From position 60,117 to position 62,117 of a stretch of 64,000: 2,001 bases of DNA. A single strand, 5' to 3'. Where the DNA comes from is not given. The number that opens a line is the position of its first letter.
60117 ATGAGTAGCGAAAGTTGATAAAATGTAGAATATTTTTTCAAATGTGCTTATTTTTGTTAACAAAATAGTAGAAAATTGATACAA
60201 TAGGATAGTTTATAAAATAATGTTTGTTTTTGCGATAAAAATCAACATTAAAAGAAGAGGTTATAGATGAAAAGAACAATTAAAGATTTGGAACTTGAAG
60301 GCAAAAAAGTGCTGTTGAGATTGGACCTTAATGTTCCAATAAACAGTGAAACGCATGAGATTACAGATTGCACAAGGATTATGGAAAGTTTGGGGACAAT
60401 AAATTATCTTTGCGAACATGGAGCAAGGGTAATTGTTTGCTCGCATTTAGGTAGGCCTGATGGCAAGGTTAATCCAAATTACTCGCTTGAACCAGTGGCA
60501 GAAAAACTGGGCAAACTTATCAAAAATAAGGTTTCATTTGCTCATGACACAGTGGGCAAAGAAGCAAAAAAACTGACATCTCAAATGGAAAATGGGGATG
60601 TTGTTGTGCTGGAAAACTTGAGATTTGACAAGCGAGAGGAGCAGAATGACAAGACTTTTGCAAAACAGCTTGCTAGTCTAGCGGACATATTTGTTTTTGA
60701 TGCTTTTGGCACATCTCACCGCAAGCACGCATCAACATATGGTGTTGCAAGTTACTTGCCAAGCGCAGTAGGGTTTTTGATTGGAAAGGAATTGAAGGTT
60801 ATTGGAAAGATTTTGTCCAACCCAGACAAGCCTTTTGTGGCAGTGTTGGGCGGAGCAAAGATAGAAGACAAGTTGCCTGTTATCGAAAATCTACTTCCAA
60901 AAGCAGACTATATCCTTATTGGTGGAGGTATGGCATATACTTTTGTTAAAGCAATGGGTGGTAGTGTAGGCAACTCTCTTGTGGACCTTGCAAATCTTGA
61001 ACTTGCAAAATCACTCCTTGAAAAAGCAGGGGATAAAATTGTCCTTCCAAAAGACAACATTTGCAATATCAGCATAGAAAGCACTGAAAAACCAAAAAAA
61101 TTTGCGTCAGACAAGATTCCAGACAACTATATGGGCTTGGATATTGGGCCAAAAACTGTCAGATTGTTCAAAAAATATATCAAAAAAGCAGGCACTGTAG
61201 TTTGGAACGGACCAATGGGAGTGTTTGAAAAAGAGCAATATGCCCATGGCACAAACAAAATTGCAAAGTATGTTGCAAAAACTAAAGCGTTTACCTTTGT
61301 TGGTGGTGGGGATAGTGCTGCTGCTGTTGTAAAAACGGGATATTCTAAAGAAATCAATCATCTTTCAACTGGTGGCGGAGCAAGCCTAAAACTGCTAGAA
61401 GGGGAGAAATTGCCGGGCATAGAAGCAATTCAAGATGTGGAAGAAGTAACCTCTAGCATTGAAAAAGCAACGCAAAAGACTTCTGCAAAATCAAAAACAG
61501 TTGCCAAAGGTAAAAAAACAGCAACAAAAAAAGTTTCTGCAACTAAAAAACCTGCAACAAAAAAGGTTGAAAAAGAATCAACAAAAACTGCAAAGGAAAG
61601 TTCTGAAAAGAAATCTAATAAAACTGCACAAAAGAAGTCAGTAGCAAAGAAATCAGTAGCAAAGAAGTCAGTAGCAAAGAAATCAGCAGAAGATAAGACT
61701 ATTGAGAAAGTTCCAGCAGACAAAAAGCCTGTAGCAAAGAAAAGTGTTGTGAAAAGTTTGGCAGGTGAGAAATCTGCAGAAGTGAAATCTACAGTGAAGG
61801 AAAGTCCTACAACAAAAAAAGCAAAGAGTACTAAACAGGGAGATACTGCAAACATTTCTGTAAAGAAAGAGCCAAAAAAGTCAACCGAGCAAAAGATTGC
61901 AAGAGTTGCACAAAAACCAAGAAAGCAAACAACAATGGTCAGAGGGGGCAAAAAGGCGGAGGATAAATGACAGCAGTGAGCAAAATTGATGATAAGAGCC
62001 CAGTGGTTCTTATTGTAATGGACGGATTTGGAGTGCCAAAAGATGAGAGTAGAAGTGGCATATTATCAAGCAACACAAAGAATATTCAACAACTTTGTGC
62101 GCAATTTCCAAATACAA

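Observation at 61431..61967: Phosphoglycerate kinase fused to a ~180-residue Lys-rich, histone-H1-like tail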

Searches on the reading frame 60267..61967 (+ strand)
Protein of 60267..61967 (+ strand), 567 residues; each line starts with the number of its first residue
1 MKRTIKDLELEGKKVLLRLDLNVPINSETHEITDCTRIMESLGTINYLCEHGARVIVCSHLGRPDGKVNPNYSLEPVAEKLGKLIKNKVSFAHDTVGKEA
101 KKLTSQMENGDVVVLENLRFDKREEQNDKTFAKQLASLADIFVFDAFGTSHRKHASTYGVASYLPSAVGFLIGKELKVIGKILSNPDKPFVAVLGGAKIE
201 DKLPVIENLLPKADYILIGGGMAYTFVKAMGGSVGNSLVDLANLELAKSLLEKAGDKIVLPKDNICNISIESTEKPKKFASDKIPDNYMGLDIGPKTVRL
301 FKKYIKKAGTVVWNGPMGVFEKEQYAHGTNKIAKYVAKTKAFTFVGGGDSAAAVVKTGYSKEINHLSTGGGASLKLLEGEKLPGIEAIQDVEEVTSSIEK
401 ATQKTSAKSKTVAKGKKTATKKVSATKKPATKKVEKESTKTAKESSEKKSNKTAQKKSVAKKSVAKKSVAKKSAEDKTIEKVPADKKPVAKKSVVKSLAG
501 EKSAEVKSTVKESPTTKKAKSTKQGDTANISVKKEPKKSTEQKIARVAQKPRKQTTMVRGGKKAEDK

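Call 6: search_protein_families(library=pfam, proteins=[window:60267-61967:+], max_evalue=0.01)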
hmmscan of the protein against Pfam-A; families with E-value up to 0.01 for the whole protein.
window:60267-61967:+ (567 aa): 2 families
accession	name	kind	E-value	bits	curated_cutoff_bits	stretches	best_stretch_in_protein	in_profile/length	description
PF00162.24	PGK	-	1.4e-151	505.3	27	1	5-380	1-379/379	Phosphoglycerate kinase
PF07382.16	HC2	-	0.0042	17.6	40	1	400-547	8-165/194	Histone H1-like nucleoprotein HC2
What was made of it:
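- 60267..61430 (+): Pgk catalytic core, residues 1-388. It is unusually basic (pI 9.1, net +9/+10). Pfam PGK 505 bits (call 6).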

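Call 7: search_solved_structures(query=window:60267-61967:+, max_evalue=0.001, show_alignments=1)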
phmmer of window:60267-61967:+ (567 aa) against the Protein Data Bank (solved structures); distinct sequences matched with E-value up to 0.001: 49.
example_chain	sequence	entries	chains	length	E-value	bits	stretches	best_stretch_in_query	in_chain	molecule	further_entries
1php_A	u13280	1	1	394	1.7e-123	416.3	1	2-390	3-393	3-PHOSPHOGLYCERATE KINASE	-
1vpe_A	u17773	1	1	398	1.3e-119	403.5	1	2-388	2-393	PHOSPHOGLYCERATE KINASE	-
3uwd_A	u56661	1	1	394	2.5e-115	389.4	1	2-390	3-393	Phosphoglycerate kinase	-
7zy7_A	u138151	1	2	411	9.1e-110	371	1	8-389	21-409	Phosphoglycerate kinase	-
4dg5_A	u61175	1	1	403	1.2e-109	370.6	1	2-389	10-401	Phosphoglycerate kinase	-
3q3v_A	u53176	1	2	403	3.1e-105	356.1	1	4-392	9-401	Phosphoglycerate kinase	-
1v6s_A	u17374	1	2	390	5e-105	355.4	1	3-389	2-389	Phosphoglycerate kinase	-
2ie8_A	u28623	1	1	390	1.9e-104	353.5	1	4-389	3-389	phosphoglycerate kinase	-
9io5_O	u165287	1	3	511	7.7e-97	328.4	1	1-413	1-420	Phosphoglycerate kinase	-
3zlb_A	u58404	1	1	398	1.9e-95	323.8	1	2-389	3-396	PHOSPHOGLYCERATE KINASE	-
7la1_A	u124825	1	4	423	3.1e-94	319.8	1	10-388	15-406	Phosphoglycerate kinase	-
13pk_A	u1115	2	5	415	9e-94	318.3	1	2-390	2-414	3-PHOSPHOGLYCERATE KINASE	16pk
1qpg_A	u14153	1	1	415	9.4e-94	318.2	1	2-388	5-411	3-PHOSPHOGLYCERATE KINASE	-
3pgk_A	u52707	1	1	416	1.4e-91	311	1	2-388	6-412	PHOSPHOGLYCERATE KINASE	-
4ehj_A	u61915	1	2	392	2.6e-90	306.8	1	4-390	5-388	Phosphoglycerate kinase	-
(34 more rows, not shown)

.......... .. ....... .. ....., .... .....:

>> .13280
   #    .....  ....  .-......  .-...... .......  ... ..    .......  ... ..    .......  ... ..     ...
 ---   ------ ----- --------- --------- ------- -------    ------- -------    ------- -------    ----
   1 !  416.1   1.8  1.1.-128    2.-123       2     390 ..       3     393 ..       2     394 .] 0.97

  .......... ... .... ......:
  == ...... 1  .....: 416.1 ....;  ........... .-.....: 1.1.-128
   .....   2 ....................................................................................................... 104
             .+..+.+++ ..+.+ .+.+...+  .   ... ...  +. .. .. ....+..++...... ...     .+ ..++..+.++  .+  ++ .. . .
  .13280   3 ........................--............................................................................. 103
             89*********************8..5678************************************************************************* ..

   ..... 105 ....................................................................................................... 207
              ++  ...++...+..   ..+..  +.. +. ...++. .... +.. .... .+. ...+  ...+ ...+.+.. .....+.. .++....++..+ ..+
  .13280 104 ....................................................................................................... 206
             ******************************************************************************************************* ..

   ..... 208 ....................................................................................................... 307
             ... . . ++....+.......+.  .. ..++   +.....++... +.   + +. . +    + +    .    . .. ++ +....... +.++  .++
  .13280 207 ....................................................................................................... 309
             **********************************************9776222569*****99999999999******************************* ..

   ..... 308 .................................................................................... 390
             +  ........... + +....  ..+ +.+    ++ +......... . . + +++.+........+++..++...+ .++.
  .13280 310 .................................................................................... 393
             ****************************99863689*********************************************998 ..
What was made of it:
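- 60267..61430 (+): Best PDB match is 1PHP at 1.7e-123 over residues 2-390 (call 7).
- Checked: Alignments to solved Pgk structures end at query residues 388-392 (call 7).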

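Call 8: find_homologous_proteins(query=window:60267-61967:+, max_evalue=1e-10)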
Query window:60267-61967:+ (567 aa): 8000 proteins with E <= 1e-10 among 8000 candidates; the best 120 are listed.
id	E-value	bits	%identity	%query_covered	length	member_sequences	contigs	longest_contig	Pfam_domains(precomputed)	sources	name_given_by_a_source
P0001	2.7e-282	955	80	100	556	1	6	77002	PF00162.25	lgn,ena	-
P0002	4.6e-281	951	80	100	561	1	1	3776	PF00162.25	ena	-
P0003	9.4e-281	950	80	100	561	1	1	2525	PF00162.25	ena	-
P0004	1.7e-280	949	80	100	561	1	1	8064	PF00162.25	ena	-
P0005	1.8e-280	949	80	100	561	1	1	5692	PF00162.25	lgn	-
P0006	3.4e-280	948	80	100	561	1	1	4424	PF00162.25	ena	-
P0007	1.5e-279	946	79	100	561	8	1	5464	PF00162.25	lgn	-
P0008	3.0e-278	942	79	100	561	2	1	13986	PF00162.25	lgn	-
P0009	2.0e-244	830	89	73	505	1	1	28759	PF00162.25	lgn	-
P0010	1.8e-240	817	72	100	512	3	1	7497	PF00162.25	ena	-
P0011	3.9e-238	809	71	99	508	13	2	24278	PF00162.25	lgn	-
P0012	7.2e-235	799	72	98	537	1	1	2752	PF00162.25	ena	-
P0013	6.4e-198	677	-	-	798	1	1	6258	PF00162.25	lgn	-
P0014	5.7e-197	674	-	-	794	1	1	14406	PF00162.25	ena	-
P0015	7.0e-197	673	-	-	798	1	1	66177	PF00162.25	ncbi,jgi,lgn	jgi:3-phosphoglycerate kinase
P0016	6.4e-195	667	-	-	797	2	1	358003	PF00162.25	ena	-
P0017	9.0e-194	663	-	-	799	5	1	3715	PF00162.25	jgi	jgi:phosphoglycerate kinase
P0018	3.6e-191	655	-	-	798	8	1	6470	PF00162.25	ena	-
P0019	6.1e-187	641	73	69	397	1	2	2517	PF00162.25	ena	-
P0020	1.1e-185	636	71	69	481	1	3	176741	PF00162.25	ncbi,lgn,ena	-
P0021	1.2e-185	636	66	82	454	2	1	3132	PF00162.25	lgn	-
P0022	1.3e-185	636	73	69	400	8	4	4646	PF00162.25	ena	-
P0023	5.2e-185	634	73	69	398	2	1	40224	PF00162.25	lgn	-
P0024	9.3e-185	633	73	69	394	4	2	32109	PF00162.25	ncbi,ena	-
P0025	2.2e-184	632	73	69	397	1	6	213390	PF00162.25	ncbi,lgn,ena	-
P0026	1.4e-182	626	73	69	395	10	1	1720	PF00162.25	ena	-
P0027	6.8e-182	624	71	69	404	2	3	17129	PF00162.25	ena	-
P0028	8.0e-182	624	71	69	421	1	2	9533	PF00162.25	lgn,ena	-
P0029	1.0e-181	623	71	69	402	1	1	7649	PF00162.25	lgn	-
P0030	1.2e-181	623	72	69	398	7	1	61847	PF00162.25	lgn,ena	-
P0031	2.3e-181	622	72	69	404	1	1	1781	PF00162.25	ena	-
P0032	3.7e-181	621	71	69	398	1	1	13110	PF00162.25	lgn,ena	-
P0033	5.0e-181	621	71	69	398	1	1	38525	PF00162.25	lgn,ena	-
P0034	1.9e-180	619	70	69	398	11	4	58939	PF00162.25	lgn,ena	-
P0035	3.8e-180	618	69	71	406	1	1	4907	PF00162.25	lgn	-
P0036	4.9e-180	618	72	69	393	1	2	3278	PF00162.25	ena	-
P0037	2.4e-179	615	70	69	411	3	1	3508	PF00162.25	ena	-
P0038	3.9e-179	615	70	68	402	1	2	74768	PF00162.25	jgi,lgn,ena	-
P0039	2.0e-178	612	68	70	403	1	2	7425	PF00162.25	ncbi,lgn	-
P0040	6.2e-178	611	72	69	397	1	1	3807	PF00162.25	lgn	-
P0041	2.2e-177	609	70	69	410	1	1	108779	PF00162.25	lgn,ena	-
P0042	2.0e-176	606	70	69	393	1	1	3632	PF00162.25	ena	-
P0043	2.2e-176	606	70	69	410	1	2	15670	PF00162.25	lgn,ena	-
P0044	2.9e-176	605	69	69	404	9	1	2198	PF00162.25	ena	-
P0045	2.9e-176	605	69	69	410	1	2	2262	PF00162.25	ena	-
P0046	4.3e-176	605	67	69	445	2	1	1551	PF00162.25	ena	-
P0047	1.4e-175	603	70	69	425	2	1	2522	PF00162.25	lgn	-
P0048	2.3e-175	602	70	69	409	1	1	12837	PF00162.25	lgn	-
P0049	5.5e-175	601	64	69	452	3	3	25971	PF00162.25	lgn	-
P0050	7.1e-174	597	65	69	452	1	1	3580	PF00162.25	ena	-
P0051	3.1e-173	595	57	81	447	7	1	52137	PF00162.25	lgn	-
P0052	1.8e-171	590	61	78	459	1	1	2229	PF00162.25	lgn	-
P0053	3.1e-171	589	66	69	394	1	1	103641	PF00162.25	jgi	-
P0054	1.0e-170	587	66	69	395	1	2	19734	PF00162.25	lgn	-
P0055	1.1e-170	587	66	69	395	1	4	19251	PF00162.25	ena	-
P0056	5.1e-170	585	66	69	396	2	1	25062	PF00162.25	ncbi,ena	-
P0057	7.8e-170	584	67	69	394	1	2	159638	PF00162.25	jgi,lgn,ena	-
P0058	2.0e-169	583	68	69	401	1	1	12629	PF00162.25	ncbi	-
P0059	5.6e-169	581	66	69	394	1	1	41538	PF00162.25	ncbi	-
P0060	1.6e-168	580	66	68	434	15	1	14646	PF00162.25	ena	-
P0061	7.4e-168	578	66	69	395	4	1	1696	PF00162.25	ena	-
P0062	1.5e-167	577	65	68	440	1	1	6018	PF00162.25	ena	-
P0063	3.8e-167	575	66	69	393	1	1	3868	PF00162.25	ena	-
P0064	5.3e-167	575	66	69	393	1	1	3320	PF00162.25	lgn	-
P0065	5.4e-167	575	66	69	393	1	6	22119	PF00162.25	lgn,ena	-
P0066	7.3e-167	574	66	69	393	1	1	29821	PF00162.25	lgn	-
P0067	7.3e-167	574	66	69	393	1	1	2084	PF00162.25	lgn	-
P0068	8.3e-167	574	66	69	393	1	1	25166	PF00162.25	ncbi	-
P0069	1.1e-166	574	65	69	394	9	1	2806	PF00162.25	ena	-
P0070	1.4e-166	573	66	69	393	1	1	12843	PF00162.25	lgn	-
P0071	9.1e-166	571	66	69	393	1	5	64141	PF00162.25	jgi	-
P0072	1.1e-165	570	65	69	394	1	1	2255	PF00162.25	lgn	-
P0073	1.4e-165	570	65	69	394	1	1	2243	PF00162.25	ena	-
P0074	1.9e-165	570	65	69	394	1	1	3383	PF00162.25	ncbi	-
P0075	4.3e-165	568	66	69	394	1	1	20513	PF00162.25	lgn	-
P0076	7.9e-165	568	65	69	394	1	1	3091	PF00162.25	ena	-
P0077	8.0e-165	568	65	69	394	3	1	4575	PF00162.25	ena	-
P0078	8.4e-165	568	66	69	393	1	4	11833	PF00162.25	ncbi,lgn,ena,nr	ncbi:MAG: phosphoglycerate kinase [Clostridia bacterium]|nr:phosphoglycerate kinase [Clostridia bact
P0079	1.2e-163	564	65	69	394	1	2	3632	PF00162.25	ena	-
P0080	1.2e-163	564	65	69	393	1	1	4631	PF00162.25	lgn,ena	-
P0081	3.0e-163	562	65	69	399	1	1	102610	PF00162.25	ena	-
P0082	1.6e-162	560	64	69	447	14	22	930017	PF00162.25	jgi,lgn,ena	-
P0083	2.0e-162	560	66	69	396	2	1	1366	PF00162.25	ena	-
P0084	4.4e-162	559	64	69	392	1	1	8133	PF00162.25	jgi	-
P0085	1.1e-161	557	63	69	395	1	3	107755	PF00162.25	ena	-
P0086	1.4e-161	557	64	69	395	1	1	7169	PF00162.25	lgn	-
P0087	1.7e-161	557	63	69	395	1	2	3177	PF00162.25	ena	-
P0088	1.6e-160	553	63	69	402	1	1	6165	PF00162.25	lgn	-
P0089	1.8e-158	547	63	69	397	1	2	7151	PF00162.25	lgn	-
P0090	3.9e-156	539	63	69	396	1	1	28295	PF00162.25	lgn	-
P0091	1.3e-155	537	63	69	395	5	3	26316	PF00162.25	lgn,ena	-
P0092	2.7e-155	536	64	69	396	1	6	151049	PF00162.25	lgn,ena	-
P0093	4.4e-155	535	63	69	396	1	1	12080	PF00162.25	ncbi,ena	-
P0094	7.7e-155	535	64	69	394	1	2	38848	PF00162.25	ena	-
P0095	8.2e-155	535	62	69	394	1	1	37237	PF00162.25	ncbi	-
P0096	1.8e-154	533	63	69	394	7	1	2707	PF00162.25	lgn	-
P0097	2.6e-154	533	62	69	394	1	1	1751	PF00162.25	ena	-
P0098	3.0e-154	533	62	69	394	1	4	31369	PF00162.25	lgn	-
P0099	4.0e-154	532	62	69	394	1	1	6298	PF00162.25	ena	-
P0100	4.0e-154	532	62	69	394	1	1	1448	PF00162.25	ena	-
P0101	1.2e-153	531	62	69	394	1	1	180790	PF00162.25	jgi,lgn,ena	-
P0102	1.5e-153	530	56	80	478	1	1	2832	PF00162.25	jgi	-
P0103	1.7e-153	530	62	69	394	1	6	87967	PF00162.25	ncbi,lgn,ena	-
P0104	3.5e-153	529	62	69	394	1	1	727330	PF00162.25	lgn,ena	-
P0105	3.8e-153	529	60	69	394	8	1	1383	PF00162.25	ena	-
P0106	2.5e-152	526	62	69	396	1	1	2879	PF00162.25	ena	-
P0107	3.3e-152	526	61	69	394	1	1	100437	PF00162.25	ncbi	-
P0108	4.8e-152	525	60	69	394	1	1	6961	PF00162.25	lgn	-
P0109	2.2e-151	523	60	69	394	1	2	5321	PF00162.25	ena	-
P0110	3.1e-151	523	60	69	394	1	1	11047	PF00162.25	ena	-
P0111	1.7e-150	520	61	69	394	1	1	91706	PF00162.25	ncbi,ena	-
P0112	4.1e-150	519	61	69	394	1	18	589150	PF00162.25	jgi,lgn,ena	-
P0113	4.5e-150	519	60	69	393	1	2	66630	PF00162.25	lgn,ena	-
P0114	9.5e-150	518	60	69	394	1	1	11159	PF00162.25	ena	-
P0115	6.1e-149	515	58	69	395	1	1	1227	PF00162.25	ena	-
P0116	1.8e-148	514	60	69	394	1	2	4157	PF00162.25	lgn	-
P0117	2.4e-148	513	60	69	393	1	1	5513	PF00162.25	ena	-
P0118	3.5e-148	513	60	69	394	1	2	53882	PF00162.25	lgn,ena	-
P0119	4.3e-148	512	59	69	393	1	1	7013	PF00162.25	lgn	-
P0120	5.8e-148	512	59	69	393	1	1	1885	PF00162.25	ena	-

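Call 10: find_related_loci(query=window:60267-61967:+, collection=genome_contigs, flank=6000)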
Query window:60267-61967:+ (567 aa) in genome_contigs; peptide patterns used: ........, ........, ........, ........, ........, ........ (x = any residue, [..] = any of these).
158 stretches matched a pattern; 89 encode a relative of the query (tblastn E <= 1e-3); the best 80 are kept; 78 distinct loci.
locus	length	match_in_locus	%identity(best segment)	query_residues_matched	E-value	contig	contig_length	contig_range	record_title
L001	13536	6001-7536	72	1-565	0e+0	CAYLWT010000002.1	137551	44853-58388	MAG TPA_asm: uncultured Christensenella sp. isolate binchicken_co354_299 genome assembly, contig: NODE_35_length_137551_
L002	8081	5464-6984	71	1-564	0e+0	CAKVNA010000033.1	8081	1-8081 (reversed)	MAG: uncultured Clostridia bacterium isolate REFINED_METABAT215_TOP10_CONTIGS_1500_ASSEMBLY_K77_MERGED__Hadza_MoBio_hadz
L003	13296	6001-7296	85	1-434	0e+0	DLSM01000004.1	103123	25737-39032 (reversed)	MAG TPA_asm: Christensenella sp. UBA7862 UBA7862_contig_53, whole genome shotgun sequence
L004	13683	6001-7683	81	1-567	0e+0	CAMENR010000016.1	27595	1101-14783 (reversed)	MAG: uncultured Clostridia bacterium isolate SRR11489746_bin.94_metaWRAP_v1.3_MAG genome assembly, contig: ERZ11466724.2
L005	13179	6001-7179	49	2-392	5e-125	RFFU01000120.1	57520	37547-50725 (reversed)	MAG: Candidatus Hydrogenedentota bacterium isolate J006 k99_1164425, whole genome shotgun sequence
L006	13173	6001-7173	50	2-390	7e-123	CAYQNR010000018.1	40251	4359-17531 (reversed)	MAG TPA_asm: uncultured Desulfobacteraceae bacterium isolate binchicken_co100_362 genome assembly, contig: NODE_1383_len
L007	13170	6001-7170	92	4-393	0e+0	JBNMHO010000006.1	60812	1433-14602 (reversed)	MAG: Clostridia bacterium isolate CM_BacUBA273.120 k141_349035_length_60812_cov_38.2779, whole genome shotgun sequence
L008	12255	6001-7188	50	2-390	1e-120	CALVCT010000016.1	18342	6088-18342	MAG: uncultured Erysipelotrichaceae bacterium isolate E21__bin185 genome assembly, contig: E21__k127_6729229, whole geno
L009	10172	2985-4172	50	2-390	6e-121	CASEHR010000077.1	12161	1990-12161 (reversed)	uncultured Firmicutes bacterium isolate CO.A102.metabat-bins.168 genome assembly, contig: CO.A102.metabat-bins.168.fa_k1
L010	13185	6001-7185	50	2-390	7e-120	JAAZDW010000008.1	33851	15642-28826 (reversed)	MAG: Erysipelothrix sp. isolate AS09scLD_238 28062_AS09, whole genome shotgun sequence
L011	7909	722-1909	50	2-390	1e-119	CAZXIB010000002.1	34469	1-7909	MAG TPA_asm: uncultured Thomasclavelia sp. isolate SRP141132_co7_306 genome assembly, contig: NODE_575_length_34469_cov_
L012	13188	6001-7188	50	2-390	3e-119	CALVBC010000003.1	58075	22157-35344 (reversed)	MAG: uncultured Erysipelotrichaceae bacterium isolate E22__bin136 genome assembly, contig: E22__k127_10044441, whole gen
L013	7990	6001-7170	50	2-390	4e-118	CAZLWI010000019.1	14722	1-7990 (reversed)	MAG TPA_asm: uncultured Lachnospiraceae bacterium isolate SRP294416_co3_720 genome assembly, contig: NODE_7240_length_14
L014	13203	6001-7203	48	2-390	2e-117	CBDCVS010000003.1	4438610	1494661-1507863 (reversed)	MAG: Candidatus Promineifilaceae bacterium isolate 0f3264e9-d07a-4064-bd01-bd2e928dc920 genome assembly, contig: contig_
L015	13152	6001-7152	49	3-385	1e-115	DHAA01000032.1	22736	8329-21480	MAG TPA_asm: Thermacetogenium sp. UBA4966 UBA4966_contig_793, whole genome shotgun sequence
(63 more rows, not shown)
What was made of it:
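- At least one related MAG comes from a human gut sample ('Hadza' in its record title, call 10).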

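Call 27: list_cluster_members(proteins=[P0001, P0009, P0020, P0024, P0025, P0039, P0056, P0058, P0082, P0103])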
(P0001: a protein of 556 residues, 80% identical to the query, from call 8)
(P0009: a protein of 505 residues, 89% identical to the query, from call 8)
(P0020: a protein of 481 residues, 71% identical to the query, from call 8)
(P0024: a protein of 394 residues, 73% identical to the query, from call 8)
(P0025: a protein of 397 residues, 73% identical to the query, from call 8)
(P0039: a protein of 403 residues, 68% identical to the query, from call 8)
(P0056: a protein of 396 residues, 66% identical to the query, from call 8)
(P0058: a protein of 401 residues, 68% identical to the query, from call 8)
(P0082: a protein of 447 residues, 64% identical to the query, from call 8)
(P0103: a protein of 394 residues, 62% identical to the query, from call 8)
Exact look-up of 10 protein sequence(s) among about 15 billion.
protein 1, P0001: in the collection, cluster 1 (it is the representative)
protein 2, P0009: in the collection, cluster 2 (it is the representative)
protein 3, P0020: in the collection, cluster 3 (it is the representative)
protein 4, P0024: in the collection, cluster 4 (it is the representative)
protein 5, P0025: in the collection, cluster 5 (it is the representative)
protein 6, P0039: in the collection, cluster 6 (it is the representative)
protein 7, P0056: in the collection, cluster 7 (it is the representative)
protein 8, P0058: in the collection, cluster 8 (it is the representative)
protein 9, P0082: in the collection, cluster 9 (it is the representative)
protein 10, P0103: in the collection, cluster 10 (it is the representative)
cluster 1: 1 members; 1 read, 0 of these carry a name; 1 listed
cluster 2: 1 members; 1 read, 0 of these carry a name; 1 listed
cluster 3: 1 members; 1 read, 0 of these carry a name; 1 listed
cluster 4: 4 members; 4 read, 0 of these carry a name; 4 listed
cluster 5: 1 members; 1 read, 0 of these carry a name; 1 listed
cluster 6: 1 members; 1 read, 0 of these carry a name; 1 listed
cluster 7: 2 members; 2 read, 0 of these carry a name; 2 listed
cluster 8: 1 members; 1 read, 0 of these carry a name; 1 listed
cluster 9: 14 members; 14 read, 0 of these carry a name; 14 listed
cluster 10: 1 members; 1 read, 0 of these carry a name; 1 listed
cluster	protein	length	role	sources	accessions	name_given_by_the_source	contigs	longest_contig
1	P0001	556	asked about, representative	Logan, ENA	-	-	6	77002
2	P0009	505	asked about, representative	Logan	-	-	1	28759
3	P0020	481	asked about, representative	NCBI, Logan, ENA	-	-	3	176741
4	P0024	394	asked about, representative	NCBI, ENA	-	-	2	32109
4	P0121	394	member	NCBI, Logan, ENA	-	-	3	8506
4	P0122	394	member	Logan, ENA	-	-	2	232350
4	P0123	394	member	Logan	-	-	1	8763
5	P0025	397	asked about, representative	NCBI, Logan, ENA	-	-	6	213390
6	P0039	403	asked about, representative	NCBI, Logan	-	-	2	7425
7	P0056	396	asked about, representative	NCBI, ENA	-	-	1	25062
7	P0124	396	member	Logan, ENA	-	-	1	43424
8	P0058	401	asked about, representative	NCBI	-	-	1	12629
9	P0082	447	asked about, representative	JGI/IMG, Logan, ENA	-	-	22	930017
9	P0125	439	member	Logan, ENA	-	-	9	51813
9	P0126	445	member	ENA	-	-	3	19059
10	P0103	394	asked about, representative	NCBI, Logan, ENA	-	-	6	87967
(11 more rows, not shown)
